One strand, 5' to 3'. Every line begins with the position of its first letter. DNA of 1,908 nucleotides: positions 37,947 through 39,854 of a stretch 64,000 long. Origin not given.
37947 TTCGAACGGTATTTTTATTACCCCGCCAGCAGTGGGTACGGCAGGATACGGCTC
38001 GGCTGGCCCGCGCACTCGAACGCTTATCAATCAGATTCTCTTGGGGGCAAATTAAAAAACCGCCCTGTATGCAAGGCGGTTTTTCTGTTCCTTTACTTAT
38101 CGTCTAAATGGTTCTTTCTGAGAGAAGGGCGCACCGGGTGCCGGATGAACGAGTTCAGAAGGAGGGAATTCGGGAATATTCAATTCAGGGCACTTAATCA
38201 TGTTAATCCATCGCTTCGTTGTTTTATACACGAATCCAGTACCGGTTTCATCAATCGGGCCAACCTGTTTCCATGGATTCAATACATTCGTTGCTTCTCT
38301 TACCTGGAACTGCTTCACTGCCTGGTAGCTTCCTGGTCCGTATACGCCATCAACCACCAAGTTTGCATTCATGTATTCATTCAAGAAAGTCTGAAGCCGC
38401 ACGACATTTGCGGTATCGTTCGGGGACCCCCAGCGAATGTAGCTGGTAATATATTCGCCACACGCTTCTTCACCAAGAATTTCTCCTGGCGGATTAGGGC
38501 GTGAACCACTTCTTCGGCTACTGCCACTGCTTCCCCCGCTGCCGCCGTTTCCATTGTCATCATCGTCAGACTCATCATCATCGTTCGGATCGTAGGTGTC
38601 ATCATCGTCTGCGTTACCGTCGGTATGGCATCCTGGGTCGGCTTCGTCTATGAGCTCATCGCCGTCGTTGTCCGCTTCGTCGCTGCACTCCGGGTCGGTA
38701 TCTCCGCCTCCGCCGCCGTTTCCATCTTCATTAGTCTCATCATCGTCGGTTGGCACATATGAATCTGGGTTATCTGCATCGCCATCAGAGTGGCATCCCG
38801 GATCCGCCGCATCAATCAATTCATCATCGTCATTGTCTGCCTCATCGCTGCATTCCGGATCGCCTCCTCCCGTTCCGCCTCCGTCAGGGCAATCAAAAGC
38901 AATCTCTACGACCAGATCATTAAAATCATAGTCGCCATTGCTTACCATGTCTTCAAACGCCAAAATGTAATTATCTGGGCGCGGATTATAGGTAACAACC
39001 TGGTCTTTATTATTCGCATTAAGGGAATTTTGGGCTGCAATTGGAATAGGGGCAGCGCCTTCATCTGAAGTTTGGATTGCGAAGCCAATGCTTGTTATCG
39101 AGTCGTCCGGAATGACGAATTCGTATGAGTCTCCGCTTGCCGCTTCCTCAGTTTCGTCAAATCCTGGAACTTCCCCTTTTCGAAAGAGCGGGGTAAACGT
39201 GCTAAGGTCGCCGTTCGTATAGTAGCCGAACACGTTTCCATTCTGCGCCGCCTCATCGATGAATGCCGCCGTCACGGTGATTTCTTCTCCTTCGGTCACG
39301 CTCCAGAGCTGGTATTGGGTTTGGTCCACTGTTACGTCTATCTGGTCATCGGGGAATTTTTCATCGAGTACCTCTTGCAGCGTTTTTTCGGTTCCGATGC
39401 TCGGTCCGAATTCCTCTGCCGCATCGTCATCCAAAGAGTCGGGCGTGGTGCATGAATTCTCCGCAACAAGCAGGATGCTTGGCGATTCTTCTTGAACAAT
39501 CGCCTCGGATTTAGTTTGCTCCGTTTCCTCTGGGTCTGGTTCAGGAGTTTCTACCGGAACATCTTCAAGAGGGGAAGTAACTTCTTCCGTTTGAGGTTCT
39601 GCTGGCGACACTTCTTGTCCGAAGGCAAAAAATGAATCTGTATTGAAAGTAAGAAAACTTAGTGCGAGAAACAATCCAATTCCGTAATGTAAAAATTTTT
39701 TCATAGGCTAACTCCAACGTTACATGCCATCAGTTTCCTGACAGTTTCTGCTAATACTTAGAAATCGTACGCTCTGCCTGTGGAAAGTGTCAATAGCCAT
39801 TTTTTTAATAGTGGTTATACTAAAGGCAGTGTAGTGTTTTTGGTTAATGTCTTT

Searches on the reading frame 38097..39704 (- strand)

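Call 6: search_protein_families(library=pfam, proteins=[window:38097-39704:-], max_evalue=0.01)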
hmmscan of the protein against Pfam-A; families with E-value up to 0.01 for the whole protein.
window:38097-39704:- (535 aa): 2 families
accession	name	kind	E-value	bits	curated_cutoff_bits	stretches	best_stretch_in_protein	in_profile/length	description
PF13448.11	DUF4114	-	4.8e-08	34.3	27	1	191-270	4-84/85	Domain of unknown function (DUF4114)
PF01471.23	PG_binding_1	-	9.7e-06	26.1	23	1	432-468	3-39/57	Putative peptidoglycan binding domain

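Call 7: search_protein_families(library=ncbifam, proteins=[window:38097-39704:-], max_evalue=0.01)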
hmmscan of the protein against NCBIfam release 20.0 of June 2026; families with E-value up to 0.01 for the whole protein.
window:38097-39704:- (535 aa): 3 families
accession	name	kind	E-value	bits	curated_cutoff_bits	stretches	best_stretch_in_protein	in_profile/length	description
NF033662.1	acid_disulf_rpt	repeat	6.1e-08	32.3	41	2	335-364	2-31/32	acidic double-disulfide repeat-containing protein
TIGR04456.1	LruC_dom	domain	0.0013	19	36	1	247-270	2-26/243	LruC domain-containing protein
TIGR02869.1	spore_SleB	equivalog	0.0031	17.4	236.5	1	422-472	6-54/201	spore cortex-lytic enzyme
